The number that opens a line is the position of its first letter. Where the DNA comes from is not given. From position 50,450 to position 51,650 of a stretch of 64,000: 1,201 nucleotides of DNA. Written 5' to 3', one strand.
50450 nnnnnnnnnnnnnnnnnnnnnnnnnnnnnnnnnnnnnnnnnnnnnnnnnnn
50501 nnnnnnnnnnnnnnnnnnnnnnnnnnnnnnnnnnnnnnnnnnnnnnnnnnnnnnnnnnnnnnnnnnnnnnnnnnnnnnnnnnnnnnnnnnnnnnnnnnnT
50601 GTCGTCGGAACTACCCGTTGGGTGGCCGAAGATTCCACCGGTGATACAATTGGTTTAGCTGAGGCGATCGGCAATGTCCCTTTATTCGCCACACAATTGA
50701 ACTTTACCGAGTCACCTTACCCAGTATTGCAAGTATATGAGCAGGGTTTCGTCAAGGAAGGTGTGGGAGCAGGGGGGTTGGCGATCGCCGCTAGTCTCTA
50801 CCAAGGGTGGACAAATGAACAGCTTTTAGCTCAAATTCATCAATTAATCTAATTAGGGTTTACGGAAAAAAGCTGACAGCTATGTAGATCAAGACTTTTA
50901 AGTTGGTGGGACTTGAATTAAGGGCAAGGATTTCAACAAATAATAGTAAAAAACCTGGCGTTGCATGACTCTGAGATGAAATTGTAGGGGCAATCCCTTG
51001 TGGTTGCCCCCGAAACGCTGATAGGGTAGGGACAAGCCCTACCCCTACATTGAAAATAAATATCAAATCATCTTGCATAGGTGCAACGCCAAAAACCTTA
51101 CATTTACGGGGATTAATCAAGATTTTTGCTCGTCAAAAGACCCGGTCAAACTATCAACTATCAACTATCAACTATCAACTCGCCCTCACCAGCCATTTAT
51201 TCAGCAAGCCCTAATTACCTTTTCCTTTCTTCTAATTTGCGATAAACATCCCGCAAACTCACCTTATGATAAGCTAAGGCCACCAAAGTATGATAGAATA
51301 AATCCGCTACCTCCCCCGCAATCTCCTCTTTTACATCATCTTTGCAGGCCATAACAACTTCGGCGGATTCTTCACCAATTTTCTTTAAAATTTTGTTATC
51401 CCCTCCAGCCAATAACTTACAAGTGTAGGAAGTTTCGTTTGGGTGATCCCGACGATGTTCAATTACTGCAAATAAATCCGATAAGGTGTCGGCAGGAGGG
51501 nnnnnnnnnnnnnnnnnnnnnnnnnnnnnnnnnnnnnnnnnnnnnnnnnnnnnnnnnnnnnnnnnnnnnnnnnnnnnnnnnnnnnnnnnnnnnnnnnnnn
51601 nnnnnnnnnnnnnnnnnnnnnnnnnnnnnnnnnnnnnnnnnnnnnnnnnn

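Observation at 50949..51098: A 134-bp MITE caught as filled versus empty site within the same window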

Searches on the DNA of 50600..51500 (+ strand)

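Call 6: search_dna_similar(query=window:50957-51090:+, collection=plasmids, mode=distant, max_evalue=0.001, max_rows=40)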
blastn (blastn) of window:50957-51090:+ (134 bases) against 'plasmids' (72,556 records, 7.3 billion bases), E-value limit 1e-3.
No match.

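Call 7: search_rna_families(source=window, start=50600, end=51500, threshold=evalue, max_evalue=1)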
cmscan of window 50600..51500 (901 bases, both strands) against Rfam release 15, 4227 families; matches with E-value up to 1: 0.
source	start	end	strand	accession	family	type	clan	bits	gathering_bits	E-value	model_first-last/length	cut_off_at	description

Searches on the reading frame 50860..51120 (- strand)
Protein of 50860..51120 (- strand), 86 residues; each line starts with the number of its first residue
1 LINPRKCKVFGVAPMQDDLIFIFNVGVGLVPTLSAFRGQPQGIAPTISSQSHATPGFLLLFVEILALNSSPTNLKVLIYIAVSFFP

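Call 78: search_protein_families(library=pfam, proteins=[window:50860-51120:-], max_evalue=0.1)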
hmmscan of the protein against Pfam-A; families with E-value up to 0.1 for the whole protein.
window:50860-51120:- (86 aa): 0 families

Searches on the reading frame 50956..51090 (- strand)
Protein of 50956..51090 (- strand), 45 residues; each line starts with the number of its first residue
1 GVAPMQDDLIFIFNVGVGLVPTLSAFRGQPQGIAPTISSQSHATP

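Call 35: find_homologous_proteins(query=window:50956-51090:-, max_evalue=10)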
Query seq(45 aa) (45 aa): 8 proteins with E <= 10 among 8 candidates.
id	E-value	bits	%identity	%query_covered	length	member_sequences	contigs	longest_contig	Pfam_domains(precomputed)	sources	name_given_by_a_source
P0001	1.0e-24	101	75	91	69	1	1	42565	-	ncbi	-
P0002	2.3e-21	90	100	100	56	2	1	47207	-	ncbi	-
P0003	3.0e-21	90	100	100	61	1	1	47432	-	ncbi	-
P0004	4.8e-21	89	100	100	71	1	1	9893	-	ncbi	-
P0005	2.5e-18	81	100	91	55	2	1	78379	-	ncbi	-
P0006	3.3e-18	81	100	91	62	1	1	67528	-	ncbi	-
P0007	4.1e-18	80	100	91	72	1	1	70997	-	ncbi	-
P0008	5.4e-18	80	100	91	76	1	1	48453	-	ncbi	-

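Call 36: find_encoding_contigs(protein=P0002, flank=10000, max_places=6)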
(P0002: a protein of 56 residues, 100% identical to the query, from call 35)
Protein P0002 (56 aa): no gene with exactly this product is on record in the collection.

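Call 37: find_encoding_contigs(protein=P0003, flank=10000, max_places=6)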
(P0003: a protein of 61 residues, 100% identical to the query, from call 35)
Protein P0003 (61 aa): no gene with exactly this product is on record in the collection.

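Call 38: find_encoding_contigs(protein=P0001, flank=10000, max_places=6)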
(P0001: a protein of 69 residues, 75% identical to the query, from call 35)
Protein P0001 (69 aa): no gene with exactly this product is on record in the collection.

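Call 40: list_cluster_members(proteins=[P0001, P0002, P0003, P0004, P0005, P0006, P0007, P0008])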
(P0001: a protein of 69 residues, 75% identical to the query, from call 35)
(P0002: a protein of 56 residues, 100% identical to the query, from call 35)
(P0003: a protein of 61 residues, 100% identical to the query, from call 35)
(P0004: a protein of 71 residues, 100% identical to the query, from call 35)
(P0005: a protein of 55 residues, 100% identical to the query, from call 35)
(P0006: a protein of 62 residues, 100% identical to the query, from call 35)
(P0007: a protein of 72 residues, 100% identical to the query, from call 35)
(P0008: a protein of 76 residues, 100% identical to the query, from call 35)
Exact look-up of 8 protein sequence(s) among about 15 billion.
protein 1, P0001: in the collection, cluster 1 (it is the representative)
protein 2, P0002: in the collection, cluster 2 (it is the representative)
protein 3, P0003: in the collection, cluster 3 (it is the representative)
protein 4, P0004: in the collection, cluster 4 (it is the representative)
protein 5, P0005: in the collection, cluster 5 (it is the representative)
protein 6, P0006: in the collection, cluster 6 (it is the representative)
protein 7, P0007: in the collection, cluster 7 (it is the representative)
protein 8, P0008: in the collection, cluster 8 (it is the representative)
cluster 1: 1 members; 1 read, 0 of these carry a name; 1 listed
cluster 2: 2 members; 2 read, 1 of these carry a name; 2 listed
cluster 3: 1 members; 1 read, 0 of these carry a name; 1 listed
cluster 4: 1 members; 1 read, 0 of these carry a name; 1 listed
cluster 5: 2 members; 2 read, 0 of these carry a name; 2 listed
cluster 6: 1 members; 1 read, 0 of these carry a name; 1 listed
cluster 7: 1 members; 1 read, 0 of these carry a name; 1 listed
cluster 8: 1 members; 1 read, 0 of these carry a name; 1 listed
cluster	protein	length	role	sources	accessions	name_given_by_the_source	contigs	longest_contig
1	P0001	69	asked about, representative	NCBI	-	-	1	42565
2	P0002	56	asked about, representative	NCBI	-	-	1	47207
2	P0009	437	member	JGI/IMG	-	hypothetical protein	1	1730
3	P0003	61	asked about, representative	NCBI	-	-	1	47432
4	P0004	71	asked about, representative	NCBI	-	-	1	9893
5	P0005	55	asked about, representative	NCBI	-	-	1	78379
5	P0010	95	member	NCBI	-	-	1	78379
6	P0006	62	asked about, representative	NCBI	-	-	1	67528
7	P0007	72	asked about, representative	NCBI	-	-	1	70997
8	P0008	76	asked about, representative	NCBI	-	-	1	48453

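Call 42: find_encoding_contigs(protein=P0010, flank=10000, max_places=6)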
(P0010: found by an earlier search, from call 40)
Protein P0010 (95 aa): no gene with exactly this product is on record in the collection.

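Call 65: search_protein_representatives(protein=window:50956-51090:-)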
Query: 45 residues. Proteins with E-value up to 0.001 (for the whole library): 7; up to 1e-10: 4; up to 1e-30: 0. The best 7 are listed.
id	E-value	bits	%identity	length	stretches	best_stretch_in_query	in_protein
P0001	3.2e-25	100.6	95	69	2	5-38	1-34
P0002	7.2e-22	90.3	100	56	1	1-45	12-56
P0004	1.5e-21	89.3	100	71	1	1-45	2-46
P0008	1.7e-18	79.9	100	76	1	5-45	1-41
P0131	6.1e-08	47.5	41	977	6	7-38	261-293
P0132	1.4e-04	37.1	55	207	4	20-40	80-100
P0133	3.9e-04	35.8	53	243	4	12-40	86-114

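Call 78: search_protein_families(library=pfam, proteins=[P0010, P0131], max_evalue=0.1)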
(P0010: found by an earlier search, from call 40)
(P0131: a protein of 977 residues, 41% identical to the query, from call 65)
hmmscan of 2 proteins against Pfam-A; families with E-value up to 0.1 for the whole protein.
P0010 (95 aa): 0 families

P0131 (977 aa): 4 families
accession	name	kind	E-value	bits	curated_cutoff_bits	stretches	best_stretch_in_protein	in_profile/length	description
PF01839.29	FG-GAP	-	2e-22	79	22.1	6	249-270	4-25/37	FG-GAP repeat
PF13517.12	FG-GAP_3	-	1.9e-21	76.9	26.9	6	428-496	1-60/61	FG-GAP-like repeat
PF02412.23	TSP_3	-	0.0068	16.5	25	1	200-233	6-32/36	Thrombospondin type 3 repeat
PF01551.29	Peptidase_M23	-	0.028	15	28.7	1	68-172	5-89/96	Peptidase family M23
